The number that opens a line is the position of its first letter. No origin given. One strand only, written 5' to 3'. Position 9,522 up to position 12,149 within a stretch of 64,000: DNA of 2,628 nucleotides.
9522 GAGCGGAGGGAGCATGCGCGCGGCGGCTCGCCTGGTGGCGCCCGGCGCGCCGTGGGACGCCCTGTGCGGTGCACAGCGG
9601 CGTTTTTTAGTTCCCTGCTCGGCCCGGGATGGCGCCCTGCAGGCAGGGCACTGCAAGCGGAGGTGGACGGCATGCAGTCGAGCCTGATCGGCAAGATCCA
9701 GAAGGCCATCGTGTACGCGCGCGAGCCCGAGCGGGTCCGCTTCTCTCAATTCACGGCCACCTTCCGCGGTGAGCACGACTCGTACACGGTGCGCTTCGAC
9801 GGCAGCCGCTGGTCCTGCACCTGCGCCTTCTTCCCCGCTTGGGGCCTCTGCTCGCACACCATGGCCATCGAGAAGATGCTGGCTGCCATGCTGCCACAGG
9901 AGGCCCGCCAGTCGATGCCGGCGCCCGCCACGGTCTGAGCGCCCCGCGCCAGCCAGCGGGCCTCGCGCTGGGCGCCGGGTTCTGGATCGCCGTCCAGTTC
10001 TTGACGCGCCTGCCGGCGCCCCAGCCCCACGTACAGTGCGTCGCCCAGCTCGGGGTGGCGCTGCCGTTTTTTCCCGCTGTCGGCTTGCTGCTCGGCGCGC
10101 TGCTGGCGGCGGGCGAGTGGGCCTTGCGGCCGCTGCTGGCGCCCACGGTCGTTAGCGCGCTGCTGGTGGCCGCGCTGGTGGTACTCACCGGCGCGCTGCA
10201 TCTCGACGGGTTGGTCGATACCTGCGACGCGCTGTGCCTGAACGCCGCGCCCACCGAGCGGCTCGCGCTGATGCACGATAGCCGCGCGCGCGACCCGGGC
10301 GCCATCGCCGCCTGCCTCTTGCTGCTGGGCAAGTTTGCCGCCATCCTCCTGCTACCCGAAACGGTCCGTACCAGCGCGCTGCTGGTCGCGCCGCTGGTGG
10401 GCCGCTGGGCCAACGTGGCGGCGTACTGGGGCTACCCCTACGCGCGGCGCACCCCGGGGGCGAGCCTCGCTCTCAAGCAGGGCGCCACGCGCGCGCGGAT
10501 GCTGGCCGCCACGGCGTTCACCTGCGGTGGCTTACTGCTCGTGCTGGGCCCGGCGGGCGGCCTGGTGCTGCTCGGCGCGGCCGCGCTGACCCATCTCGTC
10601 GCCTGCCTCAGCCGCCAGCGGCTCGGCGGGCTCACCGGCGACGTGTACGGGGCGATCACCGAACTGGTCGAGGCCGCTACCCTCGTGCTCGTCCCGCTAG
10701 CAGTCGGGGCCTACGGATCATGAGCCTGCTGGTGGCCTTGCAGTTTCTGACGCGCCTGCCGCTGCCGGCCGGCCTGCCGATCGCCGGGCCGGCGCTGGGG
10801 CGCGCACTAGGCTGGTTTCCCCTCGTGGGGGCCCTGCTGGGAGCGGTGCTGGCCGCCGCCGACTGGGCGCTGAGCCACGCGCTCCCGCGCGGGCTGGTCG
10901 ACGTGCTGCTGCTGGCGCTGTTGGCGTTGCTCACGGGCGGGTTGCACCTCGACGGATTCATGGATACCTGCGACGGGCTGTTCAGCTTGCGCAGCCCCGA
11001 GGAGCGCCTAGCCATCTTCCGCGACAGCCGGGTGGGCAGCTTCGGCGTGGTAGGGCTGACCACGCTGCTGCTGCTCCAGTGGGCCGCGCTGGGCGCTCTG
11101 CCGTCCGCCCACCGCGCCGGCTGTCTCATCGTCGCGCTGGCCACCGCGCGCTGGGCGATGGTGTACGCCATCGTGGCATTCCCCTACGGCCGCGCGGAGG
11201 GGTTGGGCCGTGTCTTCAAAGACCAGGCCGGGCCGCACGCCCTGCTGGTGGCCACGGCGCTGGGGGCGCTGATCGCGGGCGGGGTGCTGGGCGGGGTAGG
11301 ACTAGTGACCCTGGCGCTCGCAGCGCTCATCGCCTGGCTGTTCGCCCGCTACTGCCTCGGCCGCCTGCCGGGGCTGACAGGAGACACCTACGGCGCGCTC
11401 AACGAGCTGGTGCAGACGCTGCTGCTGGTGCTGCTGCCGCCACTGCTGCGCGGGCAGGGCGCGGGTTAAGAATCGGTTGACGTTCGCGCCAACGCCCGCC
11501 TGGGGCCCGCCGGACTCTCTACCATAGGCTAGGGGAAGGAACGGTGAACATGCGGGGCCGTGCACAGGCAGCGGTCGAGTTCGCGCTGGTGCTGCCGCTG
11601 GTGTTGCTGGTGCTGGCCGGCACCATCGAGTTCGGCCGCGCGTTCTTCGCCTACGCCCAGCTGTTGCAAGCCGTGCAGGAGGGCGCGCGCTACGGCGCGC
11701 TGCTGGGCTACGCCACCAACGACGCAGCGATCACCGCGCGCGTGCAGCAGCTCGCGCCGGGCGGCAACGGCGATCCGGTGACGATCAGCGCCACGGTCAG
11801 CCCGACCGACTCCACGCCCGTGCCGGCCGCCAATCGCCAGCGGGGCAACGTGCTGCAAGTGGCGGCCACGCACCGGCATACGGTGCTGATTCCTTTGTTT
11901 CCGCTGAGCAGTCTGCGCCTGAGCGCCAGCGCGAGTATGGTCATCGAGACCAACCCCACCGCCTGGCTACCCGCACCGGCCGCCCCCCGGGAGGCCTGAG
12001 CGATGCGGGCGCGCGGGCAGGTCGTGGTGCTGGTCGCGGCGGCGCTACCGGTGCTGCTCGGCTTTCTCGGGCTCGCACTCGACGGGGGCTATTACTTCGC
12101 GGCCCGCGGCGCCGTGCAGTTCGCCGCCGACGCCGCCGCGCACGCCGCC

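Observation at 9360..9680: Perfect sigma70 consensus promoter driving a ~135-nt terminated leader upstream of SWIM-cobS-cobS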

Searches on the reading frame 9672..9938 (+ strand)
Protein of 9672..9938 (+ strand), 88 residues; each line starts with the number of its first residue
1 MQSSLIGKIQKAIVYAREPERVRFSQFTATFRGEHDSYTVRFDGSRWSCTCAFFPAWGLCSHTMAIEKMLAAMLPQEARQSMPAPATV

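Call 12: search_protein_families(library=pfam, proteins=[window:9672-9938:+])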
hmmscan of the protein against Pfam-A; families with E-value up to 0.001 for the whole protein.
window:9672-9938:+ (88 aa): 0 families

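Call 13: find_homologous_proteins(query=window:9672-9938:+)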
Query window:9672-9938:+ (88 aa): 457 proteins with E <= 0.001 among 457 candidates; the best 120 are listed.
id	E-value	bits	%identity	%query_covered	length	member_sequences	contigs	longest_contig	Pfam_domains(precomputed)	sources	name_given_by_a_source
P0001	9.6e-52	190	98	100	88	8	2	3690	-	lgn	-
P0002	2.5e-41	157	78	100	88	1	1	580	-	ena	-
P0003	4.0e-37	144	73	100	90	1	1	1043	-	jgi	jgi:hypothetical protein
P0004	1.2e-35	139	72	100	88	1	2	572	-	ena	-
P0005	3.0e-35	138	69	99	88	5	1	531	-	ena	-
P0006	4.3e-35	137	69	100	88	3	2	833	-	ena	-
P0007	4.9e-35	137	71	95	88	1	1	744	-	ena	-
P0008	5.1e-35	137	73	92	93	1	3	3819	-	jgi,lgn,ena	jgi:hypothetical protein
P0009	8.0e-35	136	67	100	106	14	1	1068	-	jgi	jgi:hypothetical protein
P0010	1.2e-33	133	67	100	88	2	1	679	-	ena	-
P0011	1.8e-33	132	68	95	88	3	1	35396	-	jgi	jgi:hypothetical protein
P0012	4.6e-33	131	66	94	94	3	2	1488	-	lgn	-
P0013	4.6e-33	131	66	100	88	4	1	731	-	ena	-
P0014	1.4e-32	129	64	99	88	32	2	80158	-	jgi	jgi:hypothetical protein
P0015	1.9e-32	129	66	100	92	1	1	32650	-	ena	-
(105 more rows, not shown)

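Call 15: find_related_loci(query=A1, collection=genome_contigs, flank=4000)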
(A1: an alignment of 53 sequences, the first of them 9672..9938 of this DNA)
Query A1 (88 aa) in genome_contigs; peptide patterns used: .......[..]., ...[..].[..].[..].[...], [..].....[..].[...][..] (x = any residue, [..] = any of these).
599 stretches matched a pattern (row limit reached: there are more); 570 encode a relative of the query (tblastn E <= 1e-3); the best 80 are kept; 80 distinct loci.
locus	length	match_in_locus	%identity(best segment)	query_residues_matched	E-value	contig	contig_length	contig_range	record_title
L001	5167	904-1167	95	1-88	2e-55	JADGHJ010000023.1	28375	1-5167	MAG: Chloroflexota bacterium isolate HOG27 NODE_784_length_28375_cov_17.141675, whole genome shotgun sequence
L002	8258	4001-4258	63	1-86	8e-37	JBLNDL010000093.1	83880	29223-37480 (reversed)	MAG: Sphingomonadaceae bacterium isolate MAG100 PRJNA950955_bin1_renamed_92, whole genome shotgun sequence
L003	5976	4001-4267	64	1-86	2e-36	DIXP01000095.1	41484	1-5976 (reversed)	MAG TPA_asm: Chloroflexi bacterium UBA6077 UBA6077_contig_661, whole genome shotgun sequence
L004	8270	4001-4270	64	1-87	2e-36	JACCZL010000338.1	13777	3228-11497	MAG: Chloroflexota bacterium isolate MGR_bin229 SD2897-2912_k127_5676823, whole genome shotgun sequence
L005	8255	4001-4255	62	1-85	2e-36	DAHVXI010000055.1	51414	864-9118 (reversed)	MAG TPA_asm: Chloroflexi bacterium isolate clean759 k141_504506, whole genome shotgun sequence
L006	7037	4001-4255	64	1-84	6e-36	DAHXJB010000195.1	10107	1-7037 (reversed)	MAG TPA_asm: Chloroflexota bacterium isolate clean1545 k141_414547, whole genome shotgun sequence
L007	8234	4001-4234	67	1-78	6e-34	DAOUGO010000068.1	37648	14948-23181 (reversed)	MAG TPA_asm: Chloroflexota bacterium isolate R72_196 k111_331145, whole genome shotgun sequence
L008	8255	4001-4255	60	1-88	4e-34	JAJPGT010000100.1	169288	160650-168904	MAG: Proteobacteria bacterium isolate Centralia_MAG_106 k107_21989699, whole genome shotgun sequence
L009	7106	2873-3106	67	1-78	6e-34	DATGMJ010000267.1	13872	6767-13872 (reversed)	MAG TPA_asm: Chloroflexota bacterium isolate SMAG_U9909 k141_216980, whole genome shotgun sequence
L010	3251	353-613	57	1-87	1e-33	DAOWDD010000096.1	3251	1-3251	MAG TPA_asm: Dehalococcoidia bacterium isolate CSMAG_1904 CSMAG_1904_k141_2369866_length_3251_cov_12.0907, whole genome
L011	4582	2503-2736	60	1-78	1e-33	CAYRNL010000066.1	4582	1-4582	MAG TPA_asm: uncultured Dehalococcoidales bacterium isolate binchicken_co100_450 genome assembly, contig: NODE_30273_len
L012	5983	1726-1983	60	1-86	1e-33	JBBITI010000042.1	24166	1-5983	MAG: Dehalococcoidales bacterium isolate CYS170214_bin_393 NODE_1702_length_24166_cov_4.640869, whole genome shotgun seq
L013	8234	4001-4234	63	1-78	1e-33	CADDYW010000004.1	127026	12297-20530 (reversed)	Chloroflexi bacterium isolate 7 genome assembly, contig: NODE_30_length_127026_cov_20.645498, whole genome shotgun seque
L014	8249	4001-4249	60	1-83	2e-33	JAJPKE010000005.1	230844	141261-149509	MAG: Chloroflexota bacterium isolate Centralia_MAG_65 k107_5527928, whole genome shotgun sequence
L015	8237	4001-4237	62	1-79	3e-33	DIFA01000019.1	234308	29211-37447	MAG TPA_asm: Dehalococcoidia bacterium UBA5760 UBA5760_contig_6498, whole genome shotgun sequence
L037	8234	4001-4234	59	1-78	2e-32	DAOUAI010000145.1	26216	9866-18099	MAG TPA_asm: Dehalococcoidia bacterium isolate H62_637 k111_487080, whole genome shotgun sequence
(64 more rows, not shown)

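Call 24: find_related_loci(query=window:9672-9938:+, collection=metagenome_contigs, flank=1500)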
Query window:9672-9938:+ (88 aa) in metagenome_contigs; peptide patterns used: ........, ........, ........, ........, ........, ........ (x = any residue, [..] = any of these).
230 stretches matched a pattern; 48 encode a relative of the query (tblastn E <= 1e-3); 48 distinct loci.
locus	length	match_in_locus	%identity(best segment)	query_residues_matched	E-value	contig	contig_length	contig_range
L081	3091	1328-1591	95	1-88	7e-56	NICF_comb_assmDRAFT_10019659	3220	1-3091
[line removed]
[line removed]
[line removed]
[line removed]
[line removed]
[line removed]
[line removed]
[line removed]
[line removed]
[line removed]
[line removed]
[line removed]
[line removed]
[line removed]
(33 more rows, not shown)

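Call 31: search_protein_families(library=pfam, proteins=[window:9672-9938:+], max_evalue=10)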
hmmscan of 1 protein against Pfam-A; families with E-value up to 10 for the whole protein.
window:9672-9938:+ (88 aa): 2 families
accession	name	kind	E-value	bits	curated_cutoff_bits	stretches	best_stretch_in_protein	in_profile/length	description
PF01957.25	NfeD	-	0.21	12.3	29.1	1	35-51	16-32/57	NfeD-like C-terminal, partner-binding domain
PF04434.22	SWIM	-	0.3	11.1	19.6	1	38-66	1-33/38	SWIM zinc finger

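Call 32: search_protein_families(library=ncbifam, proteins=[window:9672-9938:+], max_evalue=10)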
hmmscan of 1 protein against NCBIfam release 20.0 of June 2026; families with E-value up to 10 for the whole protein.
window:9672-9938:+ (88 aa): 1 family
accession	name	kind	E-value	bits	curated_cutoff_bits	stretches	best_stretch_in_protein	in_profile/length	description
NF053675.1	pilus_reg_Snf2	equivalog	0.11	10.4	1100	1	38-71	41-74/1029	pilus expression-regulating Snf2 family helicase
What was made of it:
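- Tried and rejected: Pfam and NCBIfam give only sub-threshold hits (calls 31, 32).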

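Call 34: predict_structure(alignment_id=A1)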
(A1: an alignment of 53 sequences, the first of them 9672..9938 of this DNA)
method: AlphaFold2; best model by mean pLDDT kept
length: 88 residues; sequences in the alignment: 53
mean_pLDDT: 84.0   pTM: 0.68
mean pLDDT of the five models: 84.0, 82.1, 78.2, 77.4, 74.1
residues with pLDDT >= 90: 52; 70-90: 22; 50-70: 9; < 50: 5
segments of 3 or more residues with pLDDT < 50: 84-88
pLDDT, mean of each block of 10 residues (from residue 1): 83 95 93 90 89 76 92 84 46
secondary structure, 60 per line:
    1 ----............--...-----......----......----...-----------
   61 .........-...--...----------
elements in order: H5-16 E27-32 E37-42 E47-49 H61-69

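Call 38: fold_search(model_id=the predicted structure, library=pdb)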
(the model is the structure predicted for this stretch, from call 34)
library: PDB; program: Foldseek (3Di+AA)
matches with E <= 10: 270; with E <= 0.001: 0
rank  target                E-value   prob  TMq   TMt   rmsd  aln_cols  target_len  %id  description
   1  2it9_A                5.9e-01  0.38  0.27  0.20   9.7        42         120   12  Crystal structure of a protein with unknown function from DUF155 family (YP_292156.1) from Prochlorococcus sp. NATL2A  (released 2006-11-28)
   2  4ew7                  6.3e-01  0.25  0.21  0.17   9.3        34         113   12  The crystal structure of conjugative transfer PAS_like domain from Salmonella enterica subsp. enterica serovar Typhimuri (released 2012-09-12)
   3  2rl7_A                8.2e-01  0.14  0.21  0.14   8.0        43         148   16  Crystal Structure cation-dependent mannose 6-phosphate receptor at pH 4.8 (released 2008-02-12)
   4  3k42_A                1.1e+00  0.12  0.21  0.14   6.9        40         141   15  Crystal structure of sCD-MPR mutant E19Q/K137M pH 7.0 (released 2009-11-24)
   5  3k43_B                1.4e+00  0.13  0.21  0.14   6.9        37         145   19  Crystal structure of sCD-MPR mutant E19Q/K137M pH 6.5 (released 2009-11-24)
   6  3k42_B                1.5e+00  0.13  0.21  0.14   6.9        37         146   19  Crystal structure of sCD-MPR mutant E19Q/K137M pH 7.0 (released 2009-11-24)
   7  2o1w_A                1.6e+00  0.14  0.27  0.07  15.1        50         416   14  Structure of N-terminal plus middle domains (N+M) of GRP94 (released 2007-10-23)
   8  2it9_B                1.7e+00  0.20  0.27  0.20   9.7        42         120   12  Crystal structure of a protein with unknown function from DUF155 family (YP_292156.1) from Prochlorococcus sp. NATL2A  (released 2006-11-28)
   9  3k41_B                1.8e+00  0.11  0.19  0.13   5.4        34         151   18  Crystal structure of sCD-MPR mutant E19Q/K137M bound to Man-6-P (released 2009-11-24)
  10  8vl4_MODEL_1_A        1.8e+00  0.09  0.27  0.23  12.1        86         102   13  Solution NMR Structure of de novo design protein 312 parent (released 2024-08-07)
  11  2o1u_A                1.9e+00  0.12  0.26  0.05  15.2        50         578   14  Structure of full length GRP94 with AMP-PNP bound (released 2007-10-23)
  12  7dgq_B                2.1e+00  0.09  0.28  0.08  10.3        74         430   19  Activity optimized supercomplex state1 (released 2022-05-18)
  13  2it9_D                2.2e+00  0.16  0.27  0.20   9.6        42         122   12  Crystal structure of a protein with unknown function from DUF155 family (YP_292156.1) from Prochlorococcus sp. NATL2A  (released 2006-11-28)
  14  3o2f_B                2.2e+00  0.14  0.27  0.12   7.6        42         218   17  Structure of the N-domain of GRP94 bound to the HSP90 inhibitor PU-H54 (released 2011-10-05)
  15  1c39_A                2.2e+00  0.09  0.19  0.13   5.1        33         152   18  STRUCTURE OF CATION-DEPENDENT MANNOSE 6-PHOSPHATE RECEPTOR BOUND TO PENTAMANNOSYL PHOSPHATE (released 2000-01-14)
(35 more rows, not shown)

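Call 50: find_encoding_contigs(protein=P0002, flank=600, max_places=3)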
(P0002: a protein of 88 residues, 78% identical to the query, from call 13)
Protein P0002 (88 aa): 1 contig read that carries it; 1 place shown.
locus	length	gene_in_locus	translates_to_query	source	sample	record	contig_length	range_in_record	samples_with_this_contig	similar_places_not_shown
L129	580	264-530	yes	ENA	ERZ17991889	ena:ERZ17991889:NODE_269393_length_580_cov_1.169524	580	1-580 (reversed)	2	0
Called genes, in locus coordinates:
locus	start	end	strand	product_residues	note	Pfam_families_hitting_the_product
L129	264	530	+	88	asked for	-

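Call 51: find_encoding_contigs(protein=P0003, flank=600, max_places=3)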
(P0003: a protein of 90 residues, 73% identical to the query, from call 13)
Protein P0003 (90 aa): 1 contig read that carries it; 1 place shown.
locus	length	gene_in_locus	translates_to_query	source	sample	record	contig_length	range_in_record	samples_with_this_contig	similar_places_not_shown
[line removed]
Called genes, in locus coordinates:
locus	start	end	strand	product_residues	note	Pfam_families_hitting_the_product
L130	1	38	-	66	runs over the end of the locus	?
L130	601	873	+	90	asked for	-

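Call 52: find_encoding_contigs(protein=P0008, flank=600, max_places=3)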
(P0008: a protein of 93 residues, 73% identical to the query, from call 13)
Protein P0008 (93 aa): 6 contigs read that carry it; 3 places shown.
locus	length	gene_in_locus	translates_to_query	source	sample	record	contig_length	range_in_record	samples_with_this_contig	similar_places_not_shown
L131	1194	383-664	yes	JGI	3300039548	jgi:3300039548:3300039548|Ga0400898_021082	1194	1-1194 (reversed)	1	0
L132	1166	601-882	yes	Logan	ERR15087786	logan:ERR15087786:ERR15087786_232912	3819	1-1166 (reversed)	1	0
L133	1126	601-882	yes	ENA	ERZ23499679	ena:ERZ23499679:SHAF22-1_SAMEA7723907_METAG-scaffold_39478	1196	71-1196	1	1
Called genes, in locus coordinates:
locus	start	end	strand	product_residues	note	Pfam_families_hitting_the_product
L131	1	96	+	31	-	?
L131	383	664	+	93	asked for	-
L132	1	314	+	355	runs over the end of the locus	PF10432:bact-PGI_C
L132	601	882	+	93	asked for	-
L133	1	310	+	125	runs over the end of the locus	?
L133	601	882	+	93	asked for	-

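Call 53: find_encoding_contigs(protein=P0006, flank=600, max_places=2)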
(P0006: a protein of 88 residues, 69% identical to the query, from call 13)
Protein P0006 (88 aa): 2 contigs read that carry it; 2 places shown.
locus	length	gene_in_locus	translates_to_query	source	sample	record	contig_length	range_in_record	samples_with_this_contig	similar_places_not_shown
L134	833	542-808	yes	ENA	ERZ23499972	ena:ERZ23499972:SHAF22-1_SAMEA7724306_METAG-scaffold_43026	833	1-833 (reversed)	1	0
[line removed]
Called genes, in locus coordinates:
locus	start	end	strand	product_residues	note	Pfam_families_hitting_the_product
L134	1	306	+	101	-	?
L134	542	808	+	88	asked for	-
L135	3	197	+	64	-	?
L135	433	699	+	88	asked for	-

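Call 54: find_encoding_contigs(protein=P0007, flank=600, max_places=2)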
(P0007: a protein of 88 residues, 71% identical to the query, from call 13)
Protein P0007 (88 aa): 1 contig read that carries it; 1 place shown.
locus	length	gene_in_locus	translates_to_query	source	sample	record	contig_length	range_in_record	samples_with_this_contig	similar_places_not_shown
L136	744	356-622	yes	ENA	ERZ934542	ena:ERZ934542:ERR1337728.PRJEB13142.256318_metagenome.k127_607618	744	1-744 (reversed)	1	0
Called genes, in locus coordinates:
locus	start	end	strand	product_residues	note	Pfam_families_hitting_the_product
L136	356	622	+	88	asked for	-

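Call 55: find_encoding_contigs(protein=P0009, flank=600, max_places=2)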
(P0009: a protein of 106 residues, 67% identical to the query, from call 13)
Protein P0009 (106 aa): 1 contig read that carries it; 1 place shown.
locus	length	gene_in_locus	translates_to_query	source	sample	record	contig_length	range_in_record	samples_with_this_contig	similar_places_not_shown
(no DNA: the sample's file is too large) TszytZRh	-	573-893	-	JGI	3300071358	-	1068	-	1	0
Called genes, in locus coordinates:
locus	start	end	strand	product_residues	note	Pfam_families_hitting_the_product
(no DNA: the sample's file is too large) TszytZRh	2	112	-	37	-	?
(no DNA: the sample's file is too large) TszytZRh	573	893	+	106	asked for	-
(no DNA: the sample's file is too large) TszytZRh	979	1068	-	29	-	?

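Call 56: find_encoding_contigs(protein=P0011, flank=600, max_places=2)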
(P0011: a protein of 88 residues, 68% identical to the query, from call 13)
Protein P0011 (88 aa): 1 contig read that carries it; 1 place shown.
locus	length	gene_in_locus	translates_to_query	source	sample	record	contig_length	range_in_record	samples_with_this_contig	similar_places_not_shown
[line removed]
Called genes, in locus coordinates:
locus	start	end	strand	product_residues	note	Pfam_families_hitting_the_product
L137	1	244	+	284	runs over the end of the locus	PF00753:Lactamase_B, PF23023:Anti-Pycsar_Apyc1 (weak), PF12706:Lactamase_B_2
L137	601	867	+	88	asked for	-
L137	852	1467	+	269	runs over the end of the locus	PF02654:CobS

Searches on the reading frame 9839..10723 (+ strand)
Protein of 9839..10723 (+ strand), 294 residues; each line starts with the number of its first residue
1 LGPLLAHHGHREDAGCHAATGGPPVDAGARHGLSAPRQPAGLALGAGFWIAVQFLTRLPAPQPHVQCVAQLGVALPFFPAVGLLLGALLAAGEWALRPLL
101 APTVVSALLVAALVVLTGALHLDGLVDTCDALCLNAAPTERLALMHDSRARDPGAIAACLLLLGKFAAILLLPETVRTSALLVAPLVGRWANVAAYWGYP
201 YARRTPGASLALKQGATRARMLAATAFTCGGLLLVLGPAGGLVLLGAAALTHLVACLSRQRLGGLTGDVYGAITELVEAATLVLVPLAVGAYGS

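Call 12: search_protein_families(library=pfam, proteins=[window:9839-10723:+])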
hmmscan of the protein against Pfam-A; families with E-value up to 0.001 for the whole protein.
window:9839-10723:+ (294 aa): 1 family
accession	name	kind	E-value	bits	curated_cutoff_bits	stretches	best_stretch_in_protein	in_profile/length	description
PF02654.20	CobS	-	5.2e-42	144.8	23.2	1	51-283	1-207/207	Cobalamin-5-phosphate synthase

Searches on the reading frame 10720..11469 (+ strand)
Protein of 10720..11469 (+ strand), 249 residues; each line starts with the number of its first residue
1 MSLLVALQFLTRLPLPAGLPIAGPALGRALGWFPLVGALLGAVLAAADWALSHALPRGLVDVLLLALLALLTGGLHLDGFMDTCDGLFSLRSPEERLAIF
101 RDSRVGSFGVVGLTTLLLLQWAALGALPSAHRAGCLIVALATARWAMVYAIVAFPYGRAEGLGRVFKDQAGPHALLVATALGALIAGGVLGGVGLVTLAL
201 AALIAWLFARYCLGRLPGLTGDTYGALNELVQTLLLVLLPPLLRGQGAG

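Call 12: search_protein_families(library=pfam, proteins=[window:10720-11469:+])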
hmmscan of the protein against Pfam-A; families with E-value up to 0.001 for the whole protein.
window:10720-11469:+ (249 aa): 1 family
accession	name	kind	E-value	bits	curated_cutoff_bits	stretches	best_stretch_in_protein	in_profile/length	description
PF02654.20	CobS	-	1.8e-53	182.2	23.2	1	6-237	1-207/207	Cobalamin-5-phosphate synthase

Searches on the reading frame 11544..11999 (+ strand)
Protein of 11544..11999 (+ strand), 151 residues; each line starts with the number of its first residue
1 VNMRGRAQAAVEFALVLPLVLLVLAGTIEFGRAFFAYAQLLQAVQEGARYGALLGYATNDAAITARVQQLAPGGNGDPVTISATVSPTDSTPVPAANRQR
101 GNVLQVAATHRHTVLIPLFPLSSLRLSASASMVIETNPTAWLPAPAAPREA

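Call 12: search_protein_families(library=pfam, proteins=[window:11544-11999:+])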
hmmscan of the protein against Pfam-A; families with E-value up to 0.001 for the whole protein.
window:11544-11999:+ (151 aa): 1 family
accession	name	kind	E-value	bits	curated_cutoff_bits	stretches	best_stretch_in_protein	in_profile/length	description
PF07811.17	TadE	-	5.3e-16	58.9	22.9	1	8-49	2-43/43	TadE-like protein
